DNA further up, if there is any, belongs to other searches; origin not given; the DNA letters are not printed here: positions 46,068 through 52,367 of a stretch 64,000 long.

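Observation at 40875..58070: About 5,750-aa mosaic protein ending in an autotransporter-type barrel: an exceptionally large, non-beta-helical passenger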

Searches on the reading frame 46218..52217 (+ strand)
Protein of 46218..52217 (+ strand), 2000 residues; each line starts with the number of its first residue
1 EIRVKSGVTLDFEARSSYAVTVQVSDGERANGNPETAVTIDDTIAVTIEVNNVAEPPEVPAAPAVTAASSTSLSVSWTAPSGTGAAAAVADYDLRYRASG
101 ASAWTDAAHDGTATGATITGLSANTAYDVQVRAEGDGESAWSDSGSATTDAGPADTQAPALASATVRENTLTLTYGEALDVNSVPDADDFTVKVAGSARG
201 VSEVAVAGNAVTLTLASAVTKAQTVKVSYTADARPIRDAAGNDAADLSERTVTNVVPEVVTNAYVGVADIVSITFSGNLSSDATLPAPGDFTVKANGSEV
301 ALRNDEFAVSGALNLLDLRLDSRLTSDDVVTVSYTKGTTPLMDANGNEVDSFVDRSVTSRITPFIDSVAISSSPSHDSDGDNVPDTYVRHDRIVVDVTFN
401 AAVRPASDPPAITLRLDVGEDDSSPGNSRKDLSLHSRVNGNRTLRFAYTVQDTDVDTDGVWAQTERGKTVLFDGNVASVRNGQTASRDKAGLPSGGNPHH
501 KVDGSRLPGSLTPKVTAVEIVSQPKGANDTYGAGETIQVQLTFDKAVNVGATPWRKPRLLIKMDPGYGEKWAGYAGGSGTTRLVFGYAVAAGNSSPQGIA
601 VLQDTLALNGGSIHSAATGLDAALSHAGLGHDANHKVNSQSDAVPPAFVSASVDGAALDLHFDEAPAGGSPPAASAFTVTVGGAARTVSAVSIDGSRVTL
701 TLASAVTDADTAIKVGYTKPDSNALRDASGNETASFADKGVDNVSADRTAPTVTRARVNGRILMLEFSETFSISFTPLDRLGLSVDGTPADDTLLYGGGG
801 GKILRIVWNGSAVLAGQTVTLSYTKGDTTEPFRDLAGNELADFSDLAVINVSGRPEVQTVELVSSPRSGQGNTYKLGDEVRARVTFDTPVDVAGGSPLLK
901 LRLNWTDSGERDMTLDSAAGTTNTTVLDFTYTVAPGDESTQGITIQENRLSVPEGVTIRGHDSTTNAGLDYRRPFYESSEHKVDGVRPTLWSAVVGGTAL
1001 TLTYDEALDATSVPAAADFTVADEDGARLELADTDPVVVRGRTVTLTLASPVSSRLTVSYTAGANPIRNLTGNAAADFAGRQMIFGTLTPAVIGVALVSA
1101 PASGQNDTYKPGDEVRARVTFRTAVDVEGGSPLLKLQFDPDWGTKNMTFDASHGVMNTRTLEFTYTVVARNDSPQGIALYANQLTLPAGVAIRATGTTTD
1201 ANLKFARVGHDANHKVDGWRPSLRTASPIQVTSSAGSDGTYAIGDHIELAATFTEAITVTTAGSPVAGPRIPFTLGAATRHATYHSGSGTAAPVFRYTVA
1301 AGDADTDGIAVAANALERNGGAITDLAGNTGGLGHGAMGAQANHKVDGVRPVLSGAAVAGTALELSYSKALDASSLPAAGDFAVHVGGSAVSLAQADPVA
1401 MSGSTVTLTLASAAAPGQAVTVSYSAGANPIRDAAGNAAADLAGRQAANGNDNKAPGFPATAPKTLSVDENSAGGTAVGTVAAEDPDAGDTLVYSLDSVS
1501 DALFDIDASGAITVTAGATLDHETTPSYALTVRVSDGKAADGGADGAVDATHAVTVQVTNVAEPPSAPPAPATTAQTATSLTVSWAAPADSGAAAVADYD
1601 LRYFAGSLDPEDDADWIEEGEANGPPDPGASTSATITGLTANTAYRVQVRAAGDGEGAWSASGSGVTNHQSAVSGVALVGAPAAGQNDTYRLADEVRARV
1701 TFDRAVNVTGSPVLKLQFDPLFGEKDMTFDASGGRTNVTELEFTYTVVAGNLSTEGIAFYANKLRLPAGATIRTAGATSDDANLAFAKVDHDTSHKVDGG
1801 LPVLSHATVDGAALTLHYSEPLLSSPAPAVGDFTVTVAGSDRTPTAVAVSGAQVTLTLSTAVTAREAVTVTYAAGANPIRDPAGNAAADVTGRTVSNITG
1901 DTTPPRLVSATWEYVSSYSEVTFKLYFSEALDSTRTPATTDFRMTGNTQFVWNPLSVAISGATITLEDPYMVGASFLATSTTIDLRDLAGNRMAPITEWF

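Call 4: search_protein_families(library=pfam, proteins=[window:46218-52217:+], max_evalue=0.01)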
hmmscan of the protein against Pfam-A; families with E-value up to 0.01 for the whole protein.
window:46218-52217:+ (2000 aa): 6 families
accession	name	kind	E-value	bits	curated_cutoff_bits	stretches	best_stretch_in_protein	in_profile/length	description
PF13753.12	SWM_repeat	-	5.8e-83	273.7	27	6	155-232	2-84/86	Putative flagellar system-associated repeat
PF00041.27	fn3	-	2.4e-24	85.8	25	2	1569-1662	4-80/84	Fibronectin type III domain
PF13205.12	Big_5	-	1.5e-18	67.9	23.6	2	1346-1439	7-95/105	Bacterial Ig-like domain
PF16656.11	Pur_ac_phosph_N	-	7.6e-18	65.3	30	2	1574-1664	9-90/93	Purple acid Phosphatase, N-terminal domain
PF00028.23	Cadherin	-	4.2e-13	50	28.8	1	1465-1558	2-92/93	Cadherin domain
PF25059.1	FN3_DSCAM-DSCAML_C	-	3.3e-05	24.6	39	0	89-142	20-73/89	DSCAM/DSCAML C-terminal Fn3-like domain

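Call 32: search_protein_families(library=ncbifam, proteins=[window:46218-52217:+], max_evalue=0.01)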
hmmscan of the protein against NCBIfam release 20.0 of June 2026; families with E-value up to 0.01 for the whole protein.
window:46218-52217:+ (2000 aa): 2 families
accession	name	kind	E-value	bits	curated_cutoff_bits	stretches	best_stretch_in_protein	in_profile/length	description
TIGR02059.1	swm_rep_I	domain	5.6e-56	187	40.1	6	160-233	25-99/101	cyanobacterial long protein repeat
TIGR04226.1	RrgB_K2N_iso_D2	domain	0.0024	18.7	30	0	1831-1877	55-105/123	isopeptide-forming domain-containing fimbrial protein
